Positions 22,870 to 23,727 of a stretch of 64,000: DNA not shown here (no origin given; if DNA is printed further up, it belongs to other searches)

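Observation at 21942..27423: MTHFR genes are embedded in an HdrA-MvhD electron-bifurcation-type module that has no HdrB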

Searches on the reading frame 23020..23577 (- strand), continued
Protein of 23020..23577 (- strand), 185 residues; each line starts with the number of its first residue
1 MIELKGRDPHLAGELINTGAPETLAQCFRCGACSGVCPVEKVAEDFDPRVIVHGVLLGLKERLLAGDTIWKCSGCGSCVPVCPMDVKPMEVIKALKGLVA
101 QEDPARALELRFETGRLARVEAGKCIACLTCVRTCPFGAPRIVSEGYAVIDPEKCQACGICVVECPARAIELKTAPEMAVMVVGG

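Call 55: find_encoding_contigs(protein=P0215, flank=10000, max_places=1)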
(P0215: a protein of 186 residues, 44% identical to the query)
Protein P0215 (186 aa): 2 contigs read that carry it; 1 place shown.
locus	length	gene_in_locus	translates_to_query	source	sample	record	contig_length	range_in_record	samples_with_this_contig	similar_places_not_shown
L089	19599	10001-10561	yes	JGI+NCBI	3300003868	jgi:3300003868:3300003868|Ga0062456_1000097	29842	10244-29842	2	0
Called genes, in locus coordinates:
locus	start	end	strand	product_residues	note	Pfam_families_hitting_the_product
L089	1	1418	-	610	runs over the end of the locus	PF00005:ABC_tran, PF02463:SMC_N (faint), PF13555:AAA_29 (faint), PF00005:ABC_tran, PF13304:AAA_21 (weak), PF16326:ABC_tran_CTD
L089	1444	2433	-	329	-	PF03706:LPG_synthase_TM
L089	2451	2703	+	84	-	-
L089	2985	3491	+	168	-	PF02915:Rubrerythrin, PF21349:RUBY_RBDX (weak)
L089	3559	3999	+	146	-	PF13664:DUF4149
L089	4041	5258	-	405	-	PF06779:MFS_4, PF07690:MFS_1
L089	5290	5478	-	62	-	-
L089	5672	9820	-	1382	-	PF00072:Response_reg (weak), PF08448:PAS_4 (weak), PF08447:PAS_3, PF00989:PAS, PF08448:PAS_4, PF13426:PAS_9, PF02518:HATPase_c, PF00072:Response_reg, +4 more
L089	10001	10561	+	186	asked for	PF13183:Fer4_8, PF13187:Fer4_9 (weak), PF13484:Fer4_16 (weak), PF13534:Fer4_17, PF12838:Fer4_7, PF13237:Fer4_10, PF14697:Fer4_21 (weak), PF13187:Fer4_9 (weak), +6 more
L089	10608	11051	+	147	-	PF02662:FlpD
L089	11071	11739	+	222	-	PF12225:DUF5981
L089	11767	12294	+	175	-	PF03205:MobB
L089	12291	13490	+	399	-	PF03453:MoeA_N, PF00994:MoCF_biosynth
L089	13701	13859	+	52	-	-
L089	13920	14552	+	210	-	PF12974:Phosphonate-bd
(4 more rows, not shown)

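Call 59: search_protein_families(library=ncbifam, proteins=[window:23020-23577:-], max_evalue=0.00001)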
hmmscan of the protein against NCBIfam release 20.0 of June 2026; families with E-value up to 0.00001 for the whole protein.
window:23020-23577:- (185 aa): 58 families (the best 25 are shown)
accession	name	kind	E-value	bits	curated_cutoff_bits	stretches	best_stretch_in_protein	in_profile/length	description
TIGR03290.1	CoB_CoM_SS_C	equivalog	6e-18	65.2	160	1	25-104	2-80/144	CoB--CoM heterodisulfide reductase subunit C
NF038018.1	qmoC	equivalog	3.3e-16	59.7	300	1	13-102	7-94/360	quinone-interacting membrane-bound oxidoreductase complex subunit QmoC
NF040864.1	HgcB_ferredoxin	equivalog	1.3e-14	53.8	99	1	120-181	11-72/93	mercury methylation ferredoxin HgcB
NF041890.1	hdrC_Methbact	equivalog_domain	2.2e-14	53.5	270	1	19-101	23-103/192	ferredoxin:CoB-CoM heterodisulfide reductase subunit HdrC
NF007202.0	PRK09623.1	equivalog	6.5e-13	48.9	166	1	120-173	48-101/105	3-methyl-2-oxobutanoate dehydrogenase subunit delta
NF038196.1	ferrodoxin_EFR1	subfamily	9.4e-13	48.7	75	1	120-174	182-233/242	EFR1 family ferrodoxin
TIGR02179.1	PorD_KorD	subfamily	1.7e-12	47.2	60.05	1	121-173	23-75/78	2-oxoacid:acceptor oxidoreductase, delta subunit, pyruvate/2-ketoisovalerate family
NF041779.1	hetero_SS_HdrC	equivalog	1.7e-12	47.2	350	1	17-102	23-106/198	ferredoxin:CoB-CoM heterodisulfide reductase subunit HdrC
NF058577.1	FdxA_fam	equivalog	2e-12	47.1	65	1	123-169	7-52/52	4Fe-4S ferredoxin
NF005503.0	PRK07118.1-2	equivalog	1.1e-11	44.5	252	1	125-175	140-189/292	RnfABCDGE type electron transport complex subunit B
NF005506.0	PRK07118.1-5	equivalog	4.1e-11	42.8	388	1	71-169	171-261/279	Fe-S cluster domain-containing protein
TIGR04105.1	FeFe_hydrog_B1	subfamily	4.9e-11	42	450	1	71-139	143-204/462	monomeric [FeFe] hydrogenase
NF040684.1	PorD_Arch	equivalog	6.3e-11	42.2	120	1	121-173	30-82/85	pyruvate synthase subunit PorD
NF041891.1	hdrA_Methbact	equivalog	1.5e-10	40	1300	1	117-175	566-623/762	ferredoxin:CoB-CoM heterodisulfide reductase subunit HdrA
NF040770.1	hetero_SS_HdrA2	exception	1.6e-10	39.7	1100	1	117-180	571-633/777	CoB-CoM heterodisulfide reductase HdrA2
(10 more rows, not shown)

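Call 67: search_protein_families(library=pfam, proteins=[L062:135-761:+, L062:788-1828:-, L062:2074-2940:-, L062:3109-5829:-, L062:19430-20440:+], max_evalue=0.0001)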
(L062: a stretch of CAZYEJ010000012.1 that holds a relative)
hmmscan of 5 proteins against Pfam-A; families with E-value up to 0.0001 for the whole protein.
L062:135-761:+ (208 aa): 1 family
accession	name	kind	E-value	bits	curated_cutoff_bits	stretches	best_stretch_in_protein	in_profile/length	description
PF00300.27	His_Phos_1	-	2.2e-53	181.3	21.7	1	7-196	1-191/194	Histidine phosphatase superfamily (branch 1)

L062:788-1828:- (346 aa): 4 families
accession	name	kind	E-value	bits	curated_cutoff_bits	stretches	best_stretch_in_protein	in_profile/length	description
PF00072.30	Response_reg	-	4.8e-26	91.6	30.2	1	9-118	1-110/111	Response regulator receiver domain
PF08448.16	PAS_4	-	8.5e-07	29.6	23.1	1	144-246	3-108/110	PAS fold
PF00512.31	HisKA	-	1.2e-06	29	26.9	1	264-320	4-59/66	His Kinase A (phospho-acceptor) domain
PF13426.13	PAS_9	-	4.5e-05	24.1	27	1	147-245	2-103/103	PAS domain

L062:2074-2940:- (288 aa): 2 families
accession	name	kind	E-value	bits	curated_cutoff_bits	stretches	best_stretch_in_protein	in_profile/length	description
PF01729.25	QRPTase_C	-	1.4e-61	207.6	23.1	1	117-284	2-169/169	Quinolinate phosphoribosyl transferase, C-terminal domain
PF02749.22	QRPTase_N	-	5.8e-18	65.3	27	1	29-114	1-82/82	Quinolinate phosphoribosyl transferase, N-terminal domain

L062:3109-5829:- (906 aa): 7 families
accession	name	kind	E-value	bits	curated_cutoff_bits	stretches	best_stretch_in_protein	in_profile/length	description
PF00133.28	tRNA-synt_1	-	5.8e-148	493.5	22.7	1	25-583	2-413/414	tRNA synthetases class I (I, L, M and V)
PF08264.19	Anticodon_1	-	1.4e-42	145.5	25.1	1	630-776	1-146/148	Anticodon-binding domain of tRNA ligase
PF09334.17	tRNA-synt_1g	-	2e-27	96.4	20.1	2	53-200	8-137/391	tRNA synthetases class I (M)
PF10458.14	Val_tRNA-synt_C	-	9.2e-11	42.3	25.9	1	837-893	1-57/66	Valyl tRNA synthetase tRNA binding arm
PF13603.12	tRNA-synt_1_2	-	5.9e-09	36.1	25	1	264-321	87-144/185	Leucyl-tRNA synthetase, editing domain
PF01406.26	tRNA-synt_1e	-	2.3e-07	30.9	27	0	524-573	233-282/301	tRNA synthetases class I (C) catalytic domain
PF21349.2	RUBY_RBDX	-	1.6e-05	24.7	26.5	0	436-459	1-24/30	Rubrerythrin, rubredoxin-like domain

L062:19430-20440:+ (336 aa): 2 families
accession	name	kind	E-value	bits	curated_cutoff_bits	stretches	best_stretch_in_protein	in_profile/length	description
PF00316.25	FBPase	-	3.3e-50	170.8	34.8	1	5-195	1-191/191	Fructose-1-6-bisphosphatase, N-terminal domain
PF18913.5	FBPase_C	-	9e-42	142.3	27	1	199-331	1-125/127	Fructose-1-6-bisphosphatase, C-terminal domain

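Call 73: predict_structure(alignment_id=A1)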
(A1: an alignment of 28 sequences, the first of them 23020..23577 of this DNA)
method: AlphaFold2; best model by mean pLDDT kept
length: 185 residues; sequences in the alignment: 28
mean_pLDDT: 89.8   pTM: 0.83
mean pLDDT of the five models: 89.8, 87.9, 86.3, 85.8, 84.5
residues with pLDDT >= 90: 131; 70-90: 40; 50-70: 12; < 50: 2
segments of 3 or more residues with pLDDT < 50: none
pLDDT, mean of each block of 10 residues (from residue 1): 75 92 87 79 90 93 92 83 86 95 95 96 97 97 96 95 97 88 52
secondary structure, 60 per line:
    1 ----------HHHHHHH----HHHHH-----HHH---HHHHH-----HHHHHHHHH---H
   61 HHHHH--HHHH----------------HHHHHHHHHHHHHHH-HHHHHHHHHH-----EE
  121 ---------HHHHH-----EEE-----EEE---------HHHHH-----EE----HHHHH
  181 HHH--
elements in order: H11-17 H22-26 H38-42 H48-56 H60-65 H68-71 H88-102 H104-113 H130-134 E140-142 E148-150 H160-164 H176-183

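Call 75: fold_search(model_id=the predicted structure, library=pdb)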
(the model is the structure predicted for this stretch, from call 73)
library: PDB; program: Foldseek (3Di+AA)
matches with E <= 10: 247; with E <= 0.001: 15
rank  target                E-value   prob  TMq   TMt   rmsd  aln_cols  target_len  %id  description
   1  5odc_I                6.6e-06  1.00  0.50  0.53   5.1       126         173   31  Heterodisulfide reductase / [NiFe]-hydrogenase complex from Methanothermococcus thermolithotrophicus at 2.3 A resoluti (released 2017-08-30)
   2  5odh_I                1.2e-05  1.00  0.49  0.49   2.4       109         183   35  Heterodisulfide reductase / [NiFe]-hydrogenase complex from Methanothermococcus thermolithotrophicus soaked with heter (released 2017-08-30)
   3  5odc_C                1.6e-05  1.00  0.49  0.49   2.4       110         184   34  Heterodisulfide reductase / [NiFe]-hydrogenase complex from Methanothermococcus thermolithotrophicus at 2.3 A resoluti (released 2017-08-30)
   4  8rvy_A                6.2e-05  1.00  0.31  0.10   9.9       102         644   24  CryoEM structure of the Elp-Hdr complex of Methanothermobacter marburgensis state 1 (composite structure) (released 2025-05-14)
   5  9mqx_B                6.9e-05  1.00  0.30  0.10  12.2       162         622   22  Electron-bifurcating Tungstopyranopterin-containing aldehyde oxidoreductase with NADH (released 2025-07-16)
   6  7bkb_C                8.2e-05  1.00  0.49  0.48   5.2       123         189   25  Formate dehydrogenase - heterodisulfide reductase - formylmethanofuran dehydrogenase complex from Methanospirillum hun (released 2021-09-29)
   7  8rvu_c                1.5e-04  1.00  0.50  0.50   1.9       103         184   29  CryoEM structure of the Elp-Hdr complex of Methanothermobacter marburgensis state 2 (composite structure) (released 2025-05-14)
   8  8rwn_C                2.4e-04  1.00  0.50  0.50   5.1       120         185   28  CryoEM structure of the Hdr(ABC)2 subunits of the Elp-Hdr complex of Methanothermobacter marburgensis (released 2025-05-14)
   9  5odc_A                2.5e-04  1.00  0.32  0.10  10.0       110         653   24  Heterodisulfide reductase / [NiFe]-hydrogenase complex from Methanothermococcus thermolithotrophicus at 2.3 A resoluti (released 2017-08-30)
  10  8a6t_B                2.6e-04  1.00  0.33  0.11  13.1       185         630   18  Cryo-EM structure of the electron bifurcating Fe-Fe hydrogenase HydABC complex from Thermoanaerobacter kivui in the re (released 2023-02-15)
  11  8rvu_A                2.9e-04  1.00  0.31  0.10  10.5       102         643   24  CryoEM structure of the Elp-Hdr complex of Methanothermobacter marburgensis state 2 (composite structure) (released 2025-05-14)
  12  5odh_A                3.1e-04  1.00  0.32  0.10   9.0       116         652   24  Heterodisulfide reductase / [NiFe]-hydrogenase complex from Methanothermococcus thermolithotrophicus soaked with heter (released 2017-08-30)
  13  8rvu_C                4.1e-04  1.00  0.50  0.50   2.0       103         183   29  CryoEM structure of the Elp-Hdr complex of Methanothermobacter marburgensis state 2 (composite structure) (released 2025-05-14)
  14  7bkb_A                4.1e-04  1.00  0.32  0.10   9.7       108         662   20  Formate dehydrogenase - heterodisulfide reductase - formylmethanofuran dehydrogenase complex from Methanospirillum hun (released 2021-09-29)
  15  5odi_A                5.8e-04  1.00  0.31  0.10   9.1       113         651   25  Heterodisulfide reductase / [NiFe]-hydrogenase complex from Methanothermococcus thermolithotrophicus cocrystallized wi (released 2017-08-30)
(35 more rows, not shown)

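Call 76: search_protein_representatives(alignment_id=A1)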
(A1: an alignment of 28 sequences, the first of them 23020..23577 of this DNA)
Query: 28 sequences, 186 profile positions. Proteins with E-value up to 0.001 (for the whole library): 24494; up to 1e-10: 3227; up to 1e-30: 61. The best 150 are listed.
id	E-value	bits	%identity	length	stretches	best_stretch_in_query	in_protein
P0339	8.9e-79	279.4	-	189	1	1-183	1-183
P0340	9.1e-77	272.8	-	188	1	1-185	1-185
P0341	3.3e-60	218.8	-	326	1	1-176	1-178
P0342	8.1e-50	185.0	-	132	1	56-180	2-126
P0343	6.5e-45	169.0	-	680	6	119-179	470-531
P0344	2.7e-43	163.7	-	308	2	8-133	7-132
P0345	1.1e-41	158.4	-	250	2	5-103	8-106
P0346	2.2e-41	157.5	-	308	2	11-133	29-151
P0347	5.8e-41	156.1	-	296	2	4-111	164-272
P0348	2.0e-40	154.3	-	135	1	1-99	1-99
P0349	7.2e-40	152.5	-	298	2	7-117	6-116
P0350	7.3e-40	152.5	-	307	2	9-109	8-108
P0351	2.2e-39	150.9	-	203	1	3-180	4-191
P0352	2.5e-39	150.8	-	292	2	22-110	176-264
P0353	4.8e-39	149.8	-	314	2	14-114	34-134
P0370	8.2e-36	139.3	-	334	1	5-182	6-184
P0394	4.3e-31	123.9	-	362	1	10-178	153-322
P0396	4.9e-31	123.7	-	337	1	4-180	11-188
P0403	4.1e-30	120.7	-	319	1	6-153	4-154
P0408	2.9e-29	117.9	-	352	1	6-180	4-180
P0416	1.4e-28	115.7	-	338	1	8-180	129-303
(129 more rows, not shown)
